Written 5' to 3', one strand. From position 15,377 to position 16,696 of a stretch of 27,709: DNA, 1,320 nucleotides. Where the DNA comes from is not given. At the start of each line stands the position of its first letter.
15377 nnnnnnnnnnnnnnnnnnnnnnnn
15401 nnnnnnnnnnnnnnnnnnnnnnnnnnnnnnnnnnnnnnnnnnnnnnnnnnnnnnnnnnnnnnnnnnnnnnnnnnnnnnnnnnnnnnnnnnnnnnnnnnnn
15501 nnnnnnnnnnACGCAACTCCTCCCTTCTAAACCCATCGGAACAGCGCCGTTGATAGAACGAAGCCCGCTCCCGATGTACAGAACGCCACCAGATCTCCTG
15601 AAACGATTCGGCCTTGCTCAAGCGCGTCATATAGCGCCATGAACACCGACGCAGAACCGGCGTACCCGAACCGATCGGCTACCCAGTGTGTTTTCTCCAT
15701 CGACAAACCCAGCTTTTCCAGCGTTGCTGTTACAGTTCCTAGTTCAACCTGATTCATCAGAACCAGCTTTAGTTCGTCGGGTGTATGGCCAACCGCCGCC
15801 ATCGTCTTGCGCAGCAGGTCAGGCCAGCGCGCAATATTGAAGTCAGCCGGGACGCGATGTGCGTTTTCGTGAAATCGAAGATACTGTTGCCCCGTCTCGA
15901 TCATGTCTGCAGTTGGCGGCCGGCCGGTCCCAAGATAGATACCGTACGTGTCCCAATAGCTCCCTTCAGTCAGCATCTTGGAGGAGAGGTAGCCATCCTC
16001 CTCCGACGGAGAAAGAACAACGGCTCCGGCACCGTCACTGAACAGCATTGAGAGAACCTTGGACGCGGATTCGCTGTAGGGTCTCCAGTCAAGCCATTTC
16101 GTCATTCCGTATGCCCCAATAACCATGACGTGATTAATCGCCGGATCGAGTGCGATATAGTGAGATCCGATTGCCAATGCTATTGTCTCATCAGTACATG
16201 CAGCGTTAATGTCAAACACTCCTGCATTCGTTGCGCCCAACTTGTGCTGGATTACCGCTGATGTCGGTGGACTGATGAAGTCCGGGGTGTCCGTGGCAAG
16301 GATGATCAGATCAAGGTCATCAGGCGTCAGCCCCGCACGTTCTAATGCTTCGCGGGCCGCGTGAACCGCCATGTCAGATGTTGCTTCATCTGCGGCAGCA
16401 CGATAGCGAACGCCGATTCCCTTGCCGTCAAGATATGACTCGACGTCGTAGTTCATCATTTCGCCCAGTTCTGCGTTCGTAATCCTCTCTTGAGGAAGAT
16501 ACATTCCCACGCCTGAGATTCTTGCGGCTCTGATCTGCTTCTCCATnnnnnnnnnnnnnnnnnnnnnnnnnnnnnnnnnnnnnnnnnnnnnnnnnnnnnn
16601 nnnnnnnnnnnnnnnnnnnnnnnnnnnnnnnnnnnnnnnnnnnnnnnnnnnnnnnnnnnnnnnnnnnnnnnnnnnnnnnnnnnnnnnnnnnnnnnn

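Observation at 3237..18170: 16-gene operon that looks like a complete ester capture, import, activation and cleavage route, possibly for PHA/3-hydroxyacyl esters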

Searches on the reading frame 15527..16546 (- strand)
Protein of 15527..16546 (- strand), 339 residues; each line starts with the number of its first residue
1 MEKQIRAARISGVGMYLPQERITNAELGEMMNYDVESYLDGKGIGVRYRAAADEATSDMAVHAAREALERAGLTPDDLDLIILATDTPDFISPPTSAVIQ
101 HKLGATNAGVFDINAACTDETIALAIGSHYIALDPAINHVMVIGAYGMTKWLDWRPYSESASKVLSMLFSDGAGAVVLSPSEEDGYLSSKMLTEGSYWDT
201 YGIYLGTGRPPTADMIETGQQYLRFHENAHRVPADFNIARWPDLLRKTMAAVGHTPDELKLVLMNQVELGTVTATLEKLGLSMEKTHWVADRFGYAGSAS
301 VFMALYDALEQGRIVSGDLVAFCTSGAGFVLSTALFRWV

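Call 4: search_protein_families(library=pfam, proteins=[window:15527-16546:-])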
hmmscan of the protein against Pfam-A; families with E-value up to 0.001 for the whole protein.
window:15527-16546:- (339 aa): 2 families
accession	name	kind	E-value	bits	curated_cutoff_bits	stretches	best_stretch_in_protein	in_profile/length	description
PF08541.16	ACP_syn_III_C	-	1.2e-20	73.9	26.6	1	250-338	2-90/90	3-Oxoacyl-[acyl-carrier-protein (ACP)] synthase III C terminal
PF08545.16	ACP_syn_III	-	2.5e-16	59.8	24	1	111-195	1-80/80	3-Oxoacyl-[acyl-carrier-protein (ACP)] synthase III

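Call 6: search_protein_families(library=ncbifam, proteins=[window:15527-16546:-], max_evalue=0.00001)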
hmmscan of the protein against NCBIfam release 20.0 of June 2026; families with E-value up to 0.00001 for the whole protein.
window:15527-16546:- (339 aa): 15 families
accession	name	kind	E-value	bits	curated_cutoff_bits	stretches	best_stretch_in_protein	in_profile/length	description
NF006829.0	PRK09352.1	subfamily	3.1e-62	210.4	249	1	6-338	3-321/322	beta-ketoacyl-ACP synthase 3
TIGR00747.1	fabH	subfamily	1e-53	182.5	292.1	1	7-338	2-322/322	beta-ketoacyl-ACP synthase III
NF004623.0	PRK05963.1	equivalog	5.5e-45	154.1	437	1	5-337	3-327/328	beta-ketoacyl-ACP synthase III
NF005308.0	PRK06840.1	equivalog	1.6e-44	152.3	315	1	8-338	5-335/339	3-oxoacyl-ACP synthase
NF005541.0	PRK07204.1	equivalog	2.3e-37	129.1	402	1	6-333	3-324/329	beta-ketoacyl-ACP synthase III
NF005703.0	PRK07515.1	equivalog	5.6e-22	78.1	304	1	56-337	96-371/373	beta-ketoacyl-ACP synthase III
NF003274.0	PRK04262.1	equivalog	2.4e-20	72.9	244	1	9-145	4-140/347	hydroxymethylglutaryl-CoA synthase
NF006720.0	PRK09258.1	equivalog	1.1e-17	64.3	285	1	42-145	47-150/338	3-oxoacyl-ACP synthase III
NF009519.0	PRK12880.1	equivalog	1.7e-14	53.9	436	1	1-286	1-289/353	beta-ketoacyl-ACP synthase III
TIGR00748.1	HMG_CoA_syn_Arc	equivalog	1.2e-13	51.1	353.35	1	8-145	2-139/345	hydroxymethylglutaryl-CoA synthase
TIGR01835.1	HMG-CoA-S_prok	equivalog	2.8e-10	39.5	360.35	1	10-145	3-136/382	hydroxymethylglutaryl-CoA synthase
NF005293.2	PRK06816.1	subfamily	1.4e-09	37.5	450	0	11-161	4-165/378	StlD/DarB family beta-ketosynthase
NF042429.2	DHPHCoAsyn_DpgA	equivalog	5.6e-08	32.1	425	0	55-184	69-196/350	3,5-dihydroxyphenylacetyl-CoA synthase DpgA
NF053539.1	resorcinol_DarB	exception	3.8e-07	29.6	550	0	14-163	9-168/377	dialkylresorcinol biosynthesis protein DarB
NF004720.0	PRK06064.1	subfamily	7.2e-06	25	420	0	51-150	17-117/389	thiolase domain-containing protein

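Call 8: search_solved_structures(query=window:15527-16546:-, max_evalue=0.00001, show_alignments=2)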
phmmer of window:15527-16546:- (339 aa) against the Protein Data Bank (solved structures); distinct sequences matched with E-value up to 0.00001: 66 (the best 60 are shown).
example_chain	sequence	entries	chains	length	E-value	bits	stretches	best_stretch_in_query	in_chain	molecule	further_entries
2ebd_A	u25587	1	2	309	6.1e-42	147.2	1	8-337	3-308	3-oxoacyl-[acyl-carrier-protein] synthase 3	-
4ryb_A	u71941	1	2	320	1.2e-41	146.2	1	7-336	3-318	3-oxoacyl-[acyl-carrier-protein] synthase 3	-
1ebl_A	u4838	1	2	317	5.6e-40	140.7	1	9-337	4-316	BETA-KETOACYL-ACP SYNTHASE III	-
3il9_A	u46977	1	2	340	1.8e-39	139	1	8-337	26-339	3-oxoacyl-[acyl-carrier-protein] synthase 3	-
6x7r_A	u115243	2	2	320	2e-39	138.9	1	9-337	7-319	3-oxoacyl-[acyl-carrier-protein] synthase 3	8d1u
1hn9_A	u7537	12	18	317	2e-39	138.9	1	9-337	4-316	BETA-KETOACYL-ACYL CARRIER PROTEIN SYNTHASE III | 3-oxoacyl-[acyl-carrier-protein] synthase III | 3-oxoacyl-[acyl-carrier-protein] synthase 3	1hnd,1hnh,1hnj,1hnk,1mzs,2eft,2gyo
9ka2_A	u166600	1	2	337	2.2e-39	138.8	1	8-337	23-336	Beta-ketoacyl-[acyl-carrier-protein] synthase III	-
4ylt_A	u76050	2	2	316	9.9e-39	136.6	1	9-337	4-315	3-oxoacyl-[acyl-carrier-protein] synthase 3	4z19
9ka5_A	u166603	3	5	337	1.1e-37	133.1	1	8-337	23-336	Beta-ketoacyl-[acyl-carrier-protein] synthase III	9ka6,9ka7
8vd9_A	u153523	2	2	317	2.3e-37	132.1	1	5-338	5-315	Beta-ketoacyl-[acyl-carrier-protein] synthase III 1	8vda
4dfe_A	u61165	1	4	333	4e-37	131.3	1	8-337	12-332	3-oxoacyl-[acyl-carrier-protein] synthase 3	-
4nhd_A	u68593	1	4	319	1.3e-36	129.6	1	8-337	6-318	3-oxoacyl-[acyl-carrier-protein] synthase 3 protein 1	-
5bqs_A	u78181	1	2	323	1.8e-34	122.6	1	8-328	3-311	3-oxoacyl-[acyl-carrier-protein] synthase 3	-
1ub7_A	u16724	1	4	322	7.7e-34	120.5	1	10-338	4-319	3-oxoacyl-[acyl-carrier protein] synthase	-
3il3_A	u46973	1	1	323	7.2e-32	114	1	8-337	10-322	3-oxoacyl-[acyl-carrier-protein] synthase 3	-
3row_A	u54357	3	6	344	1.9e-09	40.4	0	40-125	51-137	3-oxoacyl-[ACP] synthase III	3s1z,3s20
4kti_A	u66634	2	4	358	1.7e-08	37.3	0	40-116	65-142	3-oxoacyl-[ACP] synthase III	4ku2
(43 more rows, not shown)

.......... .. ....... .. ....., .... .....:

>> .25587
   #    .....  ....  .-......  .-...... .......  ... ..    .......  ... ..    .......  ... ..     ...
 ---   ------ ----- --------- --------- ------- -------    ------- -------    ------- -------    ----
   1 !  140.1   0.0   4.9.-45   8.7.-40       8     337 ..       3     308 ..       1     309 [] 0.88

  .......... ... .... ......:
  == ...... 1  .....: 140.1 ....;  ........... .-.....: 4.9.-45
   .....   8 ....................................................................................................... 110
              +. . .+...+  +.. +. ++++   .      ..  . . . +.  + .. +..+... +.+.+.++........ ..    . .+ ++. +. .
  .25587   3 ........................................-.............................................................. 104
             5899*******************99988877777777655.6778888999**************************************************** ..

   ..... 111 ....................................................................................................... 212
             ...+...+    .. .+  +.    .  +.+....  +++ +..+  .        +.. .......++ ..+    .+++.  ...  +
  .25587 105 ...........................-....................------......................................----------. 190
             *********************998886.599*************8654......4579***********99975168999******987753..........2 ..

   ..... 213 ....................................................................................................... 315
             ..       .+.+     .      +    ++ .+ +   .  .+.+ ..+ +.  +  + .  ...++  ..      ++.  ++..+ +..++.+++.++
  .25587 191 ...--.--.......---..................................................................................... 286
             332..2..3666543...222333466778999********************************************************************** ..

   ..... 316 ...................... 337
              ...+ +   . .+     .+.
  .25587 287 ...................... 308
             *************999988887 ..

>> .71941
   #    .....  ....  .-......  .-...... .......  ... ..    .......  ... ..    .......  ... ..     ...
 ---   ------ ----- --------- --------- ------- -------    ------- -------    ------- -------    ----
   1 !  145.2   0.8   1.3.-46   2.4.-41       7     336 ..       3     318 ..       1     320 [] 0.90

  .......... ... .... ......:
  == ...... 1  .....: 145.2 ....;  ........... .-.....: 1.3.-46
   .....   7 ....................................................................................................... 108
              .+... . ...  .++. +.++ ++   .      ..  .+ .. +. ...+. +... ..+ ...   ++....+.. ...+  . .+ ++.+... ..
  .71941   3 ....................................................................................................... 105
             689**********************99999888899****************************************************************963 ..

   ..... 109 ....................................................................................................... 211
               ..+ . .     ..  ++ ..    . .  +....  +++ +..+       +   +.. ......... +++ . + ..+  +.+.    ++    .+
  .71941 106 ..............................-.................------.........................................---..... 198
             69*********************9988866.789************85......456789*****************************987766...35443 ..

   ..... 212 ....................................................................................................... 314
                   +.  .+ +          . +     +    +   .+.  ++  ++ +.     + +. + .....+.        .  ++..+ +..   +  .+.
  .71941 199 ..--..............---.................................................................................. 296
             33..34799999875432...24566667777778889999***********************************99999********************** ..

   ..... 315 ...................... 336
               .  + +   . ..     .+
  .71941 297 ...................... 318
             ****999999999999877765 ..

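Call 11: find_homologous_proteins(query=window:15527-16546:-, max_evalue=1e-20)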
Query window:15527-16546:- (339 aa): 4245 proteins with E <= 1e-20 among 8000 candidates; the best 120 are listed.
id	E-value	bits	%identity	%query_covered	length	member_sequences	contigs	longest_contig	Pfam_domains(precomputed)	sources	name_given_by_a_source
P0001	4.1e-224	761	100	100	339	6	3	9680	PF08545.17,PF08541.17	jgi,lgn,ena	-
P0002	1.1e-188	644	82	100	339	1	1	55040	PF08545.17,PF08541.17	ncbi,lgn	-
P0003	4.0e-187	639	85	99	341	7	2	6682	PF08545.17,PF08541.17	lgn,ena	-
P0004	1.3e-185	634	84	99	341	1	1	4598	PF08545.17,PF08541.17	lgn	-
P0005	1.6e-185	634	82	100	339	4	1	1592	PF08545.17,PF00108.30,PF08541.17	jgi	-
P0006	3.5e-185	633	82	100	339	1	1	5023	PF08545.17,PF08541.17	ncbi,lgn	-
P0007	4.0e-184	629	82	100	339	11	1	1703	PF08545.17,PF08541.17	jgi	jgi:3-oxoacyl-[acyl-carrier-protein] synthase-3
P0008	6.0e-182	622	82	100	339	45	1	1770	PF08545.17,PF08541.17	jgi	jgi:3-oxoacyl-[acyl-carrier-protein] synthase-3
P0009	6.7e-182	622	81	100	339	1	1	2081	PF08545.17,PF08541.17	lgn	-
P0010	8.0e-182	622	81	100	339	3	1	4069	PF08545.17,PF08541.17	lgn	-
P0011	2.7e-181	620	81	100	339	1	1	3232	PF08545.17,PF08541.17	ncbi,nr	ncbi:MAG: ketoacyl-ACP synthase III [Candidatus Bipolaricaulis sp.]|nr:ketoacyl-ACP synthase III [Ca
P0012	9.1e-181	618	81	100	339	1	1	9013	PF08545.17,PF08541.17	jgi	jgi:3-oxoacyl-[acyl-carrier-protein] synthase-3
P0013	3.3e-180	616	81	100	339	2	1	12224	PF08545.17,PF08541.17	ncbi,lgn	-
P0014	8.6e-180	615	81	100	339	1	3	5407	PF08545.17,PF00108.30,PF08541.17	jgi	jgi:3-oxoacyl-[acyl-carrier-protein] synthase-3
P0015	9.4e-180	615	80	100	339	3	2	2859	PF08545.17,PF08541.17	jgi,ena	-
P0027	1.9e-174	597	81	96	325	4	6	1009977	PF08545.17,PF08541.17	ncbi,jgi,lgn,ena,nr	ncbi:MAG TPA: ketoacyl-ACP synthase III [Candidatus Bipolaricaulis anaerobius]|nr:ketoacyl-ACP synth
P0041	3.3e-154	531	69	98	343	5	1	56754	PF08545.17,PF08541.17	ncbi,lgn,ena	-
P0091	9.4e-139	480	60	99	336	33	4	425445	PF08545.17,PF08541.17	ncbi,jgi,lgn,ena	ncbi:MAG: ketoacyl-ACP synthase III [Dehalococcoidia bacterium]|jgi:3-oxoacyl-[acyl-carrier-protein]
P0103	5.3e-122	425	55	99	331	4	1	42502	PF08545.17,PF08541.17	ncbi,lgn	-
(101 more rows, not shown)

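Call 13: find_encoding_contigs(protein=P0027, flank=10000, max_places=2)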
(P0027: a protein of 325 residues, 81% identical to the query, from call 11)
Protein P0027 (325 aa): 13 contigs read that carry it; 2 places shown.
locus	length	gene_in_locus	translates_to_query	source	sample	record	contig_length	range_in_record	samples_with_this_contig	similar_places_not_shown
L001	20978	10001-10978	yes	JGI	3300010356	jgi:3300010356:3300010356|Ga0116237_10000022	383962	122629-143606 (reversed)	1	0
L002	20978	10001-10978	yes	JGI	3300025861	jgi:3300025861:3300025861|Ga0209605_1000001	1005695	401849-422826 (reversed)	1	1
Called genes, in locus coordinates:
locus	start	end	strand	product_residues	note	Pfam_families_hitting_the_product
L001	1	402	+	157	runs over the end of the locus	-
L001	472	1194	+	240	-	-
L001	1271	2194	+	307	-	-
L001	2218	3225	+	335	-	PF00404:Dockerin_1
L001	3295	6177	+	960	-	PF10633:NPCBM_assoc, PF13620:CarboxypepD_reg (faint), PF23619:Ig_VWA7 (weak), PF17802:SpaA (faint), PF17210:SdrD_B, PF00801:PKD, PF18911:PKD_4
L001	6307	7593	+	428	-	PF00440:TetR_N, PF16295:TetR_C_10 (faint), PF14514:TetR_C_9 (faint), PF17932:TetR_C_24 (weak), PF17935:TetR_C_27 (faint), PF00440:TetR_N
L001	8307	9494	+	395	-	PF00108:Thiolase_N, PF02803:Thiolase_C (weak), PF22691:Thiolase_C_1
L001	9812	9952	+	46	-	-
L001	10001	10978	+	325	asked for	PF08545:ACP_syn_III, PF08541:ACP_syn_III_C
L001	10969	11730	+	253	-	PF00106:adh_short, PF01370:Epimerase, PF08659:KR, PF13561:adh_short_C2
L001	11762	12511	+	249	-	PF00106:adh_short, PF08659:KR, PF13561:adh_short_C2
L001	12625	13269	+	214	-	PF00106:adh_short, PF08659:KR (weak), PF13561:adh_short_C2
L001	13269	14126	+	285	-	PF00378:ECH_1, PF16113:ECH_2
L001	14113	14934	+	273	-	PF00561:Abhydrolase_1, PF12146:Hydrolase_4, PF12697:Abhydrolase_6, PF08386:Abhydrolase_4 (faint)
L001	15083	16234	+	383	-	PF13433:Peripla_BP_5, PF13458:Peripla_BP_6, PF01094:ANF_receptor (weak)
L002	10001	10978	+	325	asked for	PF08545:ACP_syn_III, PF08541:ACP_syn_III_C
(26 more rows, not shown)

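Call 14: find_encoding_contigs(protein=P0091, flank=10000, max_places=2)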
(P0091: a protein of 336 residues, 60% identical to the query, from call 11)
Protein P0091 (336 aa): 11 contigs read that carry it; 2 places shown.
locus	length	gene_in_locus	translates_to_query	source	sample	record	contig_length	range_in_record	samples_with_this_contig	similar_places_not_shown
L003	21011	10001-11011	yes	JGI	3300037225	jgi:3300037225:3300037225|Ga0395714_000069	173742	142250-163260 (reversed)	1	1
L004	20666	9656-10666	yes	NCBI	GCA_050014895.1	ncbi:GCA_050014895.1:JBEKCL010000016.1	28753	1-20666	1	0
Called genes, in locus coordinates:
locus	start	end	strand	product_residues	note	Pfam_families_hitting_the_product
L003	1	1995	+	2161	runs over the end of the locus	PF08447:PAS_3, PF13426:PAS_9, PF00989:PAS, PF08447:PAS_3, PF13188:PAS_8, PF13426:PAS_9, PF00989:PAS, PF08448:PAS_4, +39 more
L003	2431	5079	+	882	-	PF08269:dCache_2, PF17200:sCache_2, PF00672:HAMP (weak), PF18947:HAMP_2, PF00015:MCPsignal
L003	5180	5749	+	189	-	PF01584:CheW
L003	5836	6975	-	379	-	PF07705:CARDB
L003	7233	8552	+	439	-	PF00732:GMC_oxred_N, PF00890:FAD_binding_2 (faint), PF01266:DAO (faint), PF03486:HI0933_like (faint), PF07992:Pyr_redox_2 (faint), PF05199:GMC_oxred_C (weak)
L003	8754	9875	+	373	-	PF00291:PALP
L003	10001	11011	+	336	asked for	PF08545:ACP_syn_III, PF08541:ACP_syn_III_C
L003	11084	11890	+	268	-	PF00561:Abhydrolase_1, PF12697:Abhydrolase_6, PF12146:Hydrolase_4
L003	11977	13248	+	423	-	PF13433:Peripla_BP_5, PF13458:Peripla_BP_6, PF01094:ANF_receptor (weak)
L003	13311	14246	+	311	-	PF02653:BPD_transp_2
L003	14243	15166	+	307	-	PF02653:BPD_transp_2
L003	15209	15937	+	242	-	PF00005:ABC_tran, PF13304:AAA_21 (faint), PF12399:BCA_ABC_TP_C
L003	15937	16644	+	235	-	PF13476:AAA_23 (weak), PF00005:ABC_tran, PF13304:AAA_21 (faint)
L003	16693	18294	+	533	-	PF00501:AMP-binding, PF13193:AMP-binding_C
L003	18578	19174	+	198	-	PF00440:TetR_N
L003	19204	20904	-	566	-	PF00501:AMP-binding, PF13193:AMP-binding_C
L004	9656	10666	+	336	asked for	PF08545:ACP_syn_III, PF08541:ACP_syn_III_C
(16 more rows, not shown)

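Call 16: find_related_loci(query=A1, collection=genome_contigs, flank=10000)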
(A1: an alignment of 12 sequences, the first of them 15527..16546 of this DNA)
Query A1 (339 aa) in genome_contigs; peptide patterns used: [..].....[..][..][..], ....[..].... (x = any residue, [..] = any of these).
600 stretches matched a pattern (row limit reached: there are more); 582 encode a relative of the query (tblastn E <= 1e-3); the best 80 are kept; 80 distinct loci.
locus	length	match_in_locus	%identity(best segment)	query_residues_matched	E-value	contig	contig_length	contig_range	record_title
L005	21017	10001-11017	82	1-339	0e+0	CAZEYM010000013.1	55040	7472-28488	MAG TPA_asm: uncultured Thermotogaceae bacterium isolate SRP141376_co1_223 genome assembly, contig: NODE_1511_length_550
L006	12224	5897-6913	81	1-339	0e+0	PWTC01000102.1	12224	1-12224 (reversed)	MAG: Candidatus Acetothermia bacterium isolate CSSed11_173R1 CS-Sed11-C7882, whole genome shotgun sequence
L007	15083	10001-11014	78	1-338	0e+0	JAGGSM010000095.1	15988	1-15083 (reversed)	MAG: Candidatus Bipolaricaulota bacterium isolate AUK022 PB_MANV_022_c_000000000205, whole genome shotgun sequence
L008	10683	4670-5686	78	1-339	0e+0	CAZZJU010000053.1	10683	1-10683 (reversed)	MAG TPA_asm: uncultured Thermotogae bacterium isolate SRP128015_co1_136 genome assembly, contig: NODE_9990_length_10683_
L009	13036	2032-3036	70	4-339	1e-159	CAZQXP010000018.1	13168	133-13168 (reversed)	MAG TPA_asm: uncultured Thermotogaceae bacterium isolate SRP104967_co1_45 genome assembly, contig: NODE_1595_length_1316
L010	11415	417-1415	69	6-338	1e-159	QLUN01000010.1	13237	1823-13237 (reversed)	MAG: Chloroflexota bacterium isolate BS517 DDT25_10, whole genome shotgun sequence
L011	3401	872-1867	67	8-339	3e-162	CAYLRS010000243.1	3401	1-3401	MAG TPA_asm: uncultured Dehalococcoidales bacterium isolate binchicken_co91_488 genome assembly, contig: NODE_49140_leng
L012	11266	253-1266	65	2-339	6e-154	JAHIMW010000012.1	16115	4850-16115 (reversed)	MAG: Proteobacteria bacterium isolate KR13_N2.mb.84 KR13_N2.mb.84_k141_20955, whole genome shotgun sequence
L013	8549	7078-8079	64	6-339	2e-151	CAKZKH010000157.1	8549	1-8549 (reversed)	MAG TPA_asm: uncultured bacterium isolate SRR5214706_bin.48_CONCOCT_v1.1_MAG genome assembly, contig: ERZ1744544.3581, w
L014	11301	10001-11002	66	6-339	2e-151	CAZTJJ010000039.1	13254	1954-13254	MAG TPA_asm: uncultured Thermotogae bacterium isolate binchicken_co13_397 genome assembly, contig: NODE_7195_length_1325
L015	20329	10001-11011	62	3-339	3e-149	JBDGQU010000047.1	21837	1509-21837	MAG: Candidatus Bipolaricaulia bacterium isolate DAL-Ass_33_96C0R DAL-Ass_33_96C0R_47, whole genome shotgun sequence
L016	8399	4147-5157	63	3-339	4e-148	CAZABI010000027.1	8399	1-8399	MAG TPA_asm: uncultured Dehalococcoidales bacterium isolate SRP178699_co2_402 genome assembly, contig: NODE_9145_length_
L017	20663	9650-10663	59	2-339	2e-146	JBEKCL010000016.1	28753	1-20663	MAG: Dehalococcoidia bacterium isolate SPRUCE 159 SPRUCE_159_16, whole genome shotgun sequence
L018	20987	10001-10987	57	6-339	1e-131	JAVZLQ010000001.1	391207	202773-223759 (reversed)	MAG: Candidatus Bathyarchaeia archaeon isolate DRTY-6_201907_bins_62 DRTY-6_201907_bins_62_scaffold_1, whole genome shot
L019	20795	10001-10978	49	6-339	3e-118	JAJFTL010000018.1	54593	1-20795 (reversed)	MAG: bacterium isolate bin.193 k141_3862300, whole genome shotgun sequence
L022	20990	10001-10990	46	3-338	8e-92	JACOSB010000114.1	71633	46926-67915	MAG: Candidatus Acetothermia bacterium isolate NC_groundwater_7_Pr7_B-0.1um_53_18 FFV18_Bp1_scaffold_411721, whole genom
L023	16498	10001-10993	43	6-338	6e-89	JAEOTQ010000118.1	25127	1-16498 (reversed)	MAG: Candidatus Hodarchaeota archaeon isolate YT2_065 k127_24597939, whole genome shotgun sequence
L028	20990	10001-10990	43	5-339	3e-87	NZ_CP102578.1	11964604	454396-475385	Archangium gephyra strain SDU49 chromosome, complete genome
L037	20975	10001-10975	45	6-338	2e-84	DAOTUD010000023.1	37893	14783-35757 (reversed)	MAG TPA_asm: Anaerolineae bacterium isolate F17_43 k129_2998869, whole genome shotgun sequence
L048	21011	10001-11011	43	2-338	2e-92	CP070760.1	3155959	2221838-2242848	MAG: Candidatus Heimdallarchaeota archaeon isolate bin272 chromosome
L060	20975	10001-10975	43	6-338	5e-80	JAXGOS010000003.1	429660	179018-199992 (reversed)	MAG: Aggregatilineaceae bacterium isolate AnMBR.bin285 bin285_3, whole genome shotgun sequence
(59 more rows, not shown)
